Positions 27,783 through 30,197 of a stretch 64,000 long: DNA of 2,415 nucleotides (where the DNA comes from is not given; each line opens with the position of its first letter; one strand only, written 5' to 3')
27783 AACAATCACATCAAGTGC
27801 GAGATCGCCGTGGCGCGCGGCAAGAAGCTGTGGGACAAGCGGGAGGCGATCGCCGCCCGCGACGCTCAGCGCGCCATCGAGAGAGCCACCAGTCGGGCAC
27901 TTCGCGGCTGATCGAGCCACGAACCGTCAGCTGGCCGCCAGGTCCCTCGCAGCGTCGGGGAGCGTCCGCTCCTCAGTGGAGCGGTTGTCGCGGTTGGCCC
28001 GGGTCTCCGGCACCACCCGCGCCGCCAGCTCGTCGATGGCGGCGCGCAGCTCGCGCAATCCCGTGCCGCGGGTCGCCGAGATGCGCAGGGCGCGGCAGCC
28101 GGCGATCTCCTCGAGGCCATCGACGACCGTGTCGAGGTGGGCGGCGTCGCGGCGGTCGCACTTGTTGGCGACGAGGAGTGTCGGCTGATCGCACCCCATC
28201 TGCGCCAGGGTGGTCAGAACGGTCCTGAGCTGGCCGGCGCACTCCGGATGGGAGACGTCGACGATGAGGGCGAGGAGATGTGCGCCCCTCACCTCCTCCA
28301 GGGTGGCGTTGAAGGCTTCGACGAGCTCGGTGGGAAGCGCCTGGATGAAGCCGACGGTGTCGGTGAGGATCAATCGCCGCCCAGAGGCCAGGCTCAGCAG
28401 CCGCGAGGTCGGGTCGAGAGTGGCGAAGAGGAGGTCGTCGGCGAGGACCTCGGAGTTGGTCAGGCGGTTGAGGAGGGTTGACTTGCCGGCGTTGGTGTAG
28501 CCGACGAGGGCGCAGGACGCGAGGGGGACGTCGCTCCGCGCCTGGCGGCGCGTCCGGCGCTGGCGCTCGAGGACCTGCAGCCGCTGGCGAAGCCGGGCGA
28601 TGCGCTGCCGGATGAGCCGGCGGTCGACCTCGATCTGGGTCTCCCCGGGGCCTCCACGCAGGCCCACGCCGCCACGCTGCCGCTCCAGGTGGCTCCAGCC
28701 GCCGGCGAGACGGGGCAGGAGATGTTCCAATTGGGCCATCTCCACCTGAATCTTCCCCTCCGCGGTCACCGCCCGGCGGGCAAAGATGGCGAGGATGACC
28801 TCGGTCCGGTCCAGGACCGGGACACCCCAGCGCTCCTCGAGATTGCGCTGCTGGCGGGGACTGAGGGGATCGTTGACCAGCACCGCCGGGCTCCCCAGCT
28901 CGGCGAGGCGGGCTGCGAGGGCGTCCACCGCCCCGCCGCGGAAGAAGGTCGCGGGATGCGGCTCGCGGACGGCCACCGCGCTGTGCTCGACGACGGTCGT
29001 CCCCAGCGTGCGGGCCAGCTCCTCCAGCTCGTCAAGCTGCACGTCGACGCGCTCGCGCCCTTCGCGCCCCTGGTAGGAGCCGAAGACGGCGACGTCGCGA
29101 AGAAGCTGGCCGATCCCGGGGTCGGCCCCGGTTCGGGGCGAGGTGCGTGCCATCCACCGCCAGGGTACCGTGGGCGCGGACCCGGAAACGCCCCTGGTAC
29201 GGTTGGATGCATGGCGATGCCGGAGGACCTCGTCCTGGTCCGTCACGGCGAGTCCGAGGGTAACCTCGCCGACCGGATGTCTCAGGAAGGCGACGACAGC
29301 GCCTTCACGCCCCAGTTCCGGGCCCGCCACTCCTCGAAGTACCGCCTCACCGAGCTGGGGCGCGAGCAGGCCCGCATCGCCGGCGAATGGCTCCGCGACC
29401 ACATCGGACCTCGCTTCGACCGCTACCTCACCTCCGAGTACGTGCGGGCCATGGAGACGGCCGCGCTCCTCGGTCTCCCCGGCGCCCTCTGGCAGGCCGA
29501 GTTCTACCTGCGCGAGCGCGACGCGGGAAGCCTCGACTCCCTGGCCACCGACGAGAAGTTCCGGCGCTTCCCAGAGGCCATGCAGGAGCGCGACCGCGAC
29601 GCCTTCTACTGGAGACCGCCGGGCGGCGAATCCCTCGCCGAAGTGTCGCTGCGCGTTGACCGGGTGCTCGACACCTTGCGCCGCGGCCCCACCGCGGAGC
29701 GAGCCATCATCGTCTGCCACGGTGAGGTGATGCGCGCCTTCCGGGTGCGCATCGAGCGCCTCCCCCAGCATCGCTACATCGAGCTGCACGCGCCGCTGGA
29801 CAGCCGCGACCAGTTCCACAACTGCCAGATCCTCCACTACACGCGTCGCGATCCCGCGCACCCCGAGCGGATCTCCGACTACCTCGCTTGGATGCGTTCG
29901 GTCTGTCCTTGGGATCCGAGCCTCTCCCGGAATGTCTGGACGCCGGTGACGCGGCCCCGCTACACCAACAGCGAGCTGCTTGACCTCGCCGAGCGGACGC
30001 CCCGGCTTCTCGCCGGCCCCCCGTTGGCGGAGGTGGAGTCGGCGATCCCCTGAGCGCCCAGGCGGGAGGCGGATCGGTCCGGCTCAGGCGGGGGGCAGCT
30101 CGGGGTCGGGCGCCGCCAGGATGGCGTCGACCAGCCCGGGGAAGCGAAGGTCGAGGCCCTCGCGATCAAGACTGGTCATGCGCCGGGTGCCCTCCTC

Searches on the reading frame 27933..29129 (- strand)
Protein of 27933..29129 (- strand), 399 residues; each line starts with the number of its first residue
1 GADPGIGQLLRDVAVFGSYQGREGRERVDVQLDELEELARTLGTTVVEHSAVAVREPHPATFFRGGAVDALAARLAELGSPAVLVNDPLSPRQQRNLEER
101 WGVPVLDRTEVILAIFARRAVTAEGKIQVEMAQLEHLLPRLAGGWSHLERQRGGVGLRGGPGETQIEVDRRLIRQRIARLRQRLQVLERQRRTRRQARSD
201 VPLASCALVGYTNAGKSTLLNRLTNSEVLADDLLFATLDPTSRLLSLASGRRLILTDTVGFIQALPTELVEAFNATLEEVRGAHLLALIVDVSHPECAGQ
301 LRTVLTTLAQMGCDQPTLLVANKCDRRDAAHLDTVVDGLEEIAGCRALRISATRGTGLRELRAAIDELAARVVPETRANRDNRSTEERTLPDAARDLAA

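Call 43: search_protein_families(library=pfam, proteins=[window:27933-29129:-], max_evalue=0.001)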
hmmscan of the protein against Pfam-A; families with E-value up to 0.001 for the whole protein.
window:27933-29129:- (399 aa): 8 families
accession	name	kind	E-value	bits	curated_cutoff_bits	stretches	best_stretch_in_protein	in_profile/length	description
PF16360.10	GTP-bdg_M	-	1.7e-28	99.4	29.5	1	119-198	1-79/79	GTP-binding GTPase Middle Region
PF13167.11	GTP-bdg_N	-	6.4e-24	84.8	25.4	1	31-117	3-89/89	GTP-binding GTPase N-terminal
PF01926.29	MMR_HSR1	-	1e-18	67.9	21.9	1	206-323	2-113/113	50S ribosome-binding GTPase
PF02421.24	FeoB_N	-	8e-10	38.9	27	1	206-365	3-156/156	Ferrous iron transport protein B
PF00009.33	GTP_EFTU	-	2.8e-06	27.5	26.5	0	282-369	92-186/188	Elongation factor Tu GTP binding domain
PF03193.22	RsgA_GTPase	-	0.00017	21.9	30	0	196-229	99-132/174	RsgA GTPase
PF00025.27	Arf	-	0.00064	19.7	22.3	0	206-229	17-40/174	ADP-ribosylation factor family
PF00071.28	Ras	-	0.00065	19.8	21.6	0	207-358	3-149/162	Ras family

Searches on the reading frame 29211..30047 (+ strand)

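Call 44: search_protein_families(library=pfam, proteins=[window:29211-30047:+], max_evalue=0.001)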
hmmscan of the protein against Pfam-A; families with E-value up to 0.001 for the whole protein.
window:29211-30047:+ (279 aa): 1 family
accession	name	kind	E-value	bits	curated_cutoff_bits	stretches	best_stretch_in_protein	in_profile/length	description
PF00300.27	His_Phos_1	-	5.3e-31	108.2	21.7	1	7-194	1-171/194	Histidine phosphatase superfamily (branch 1)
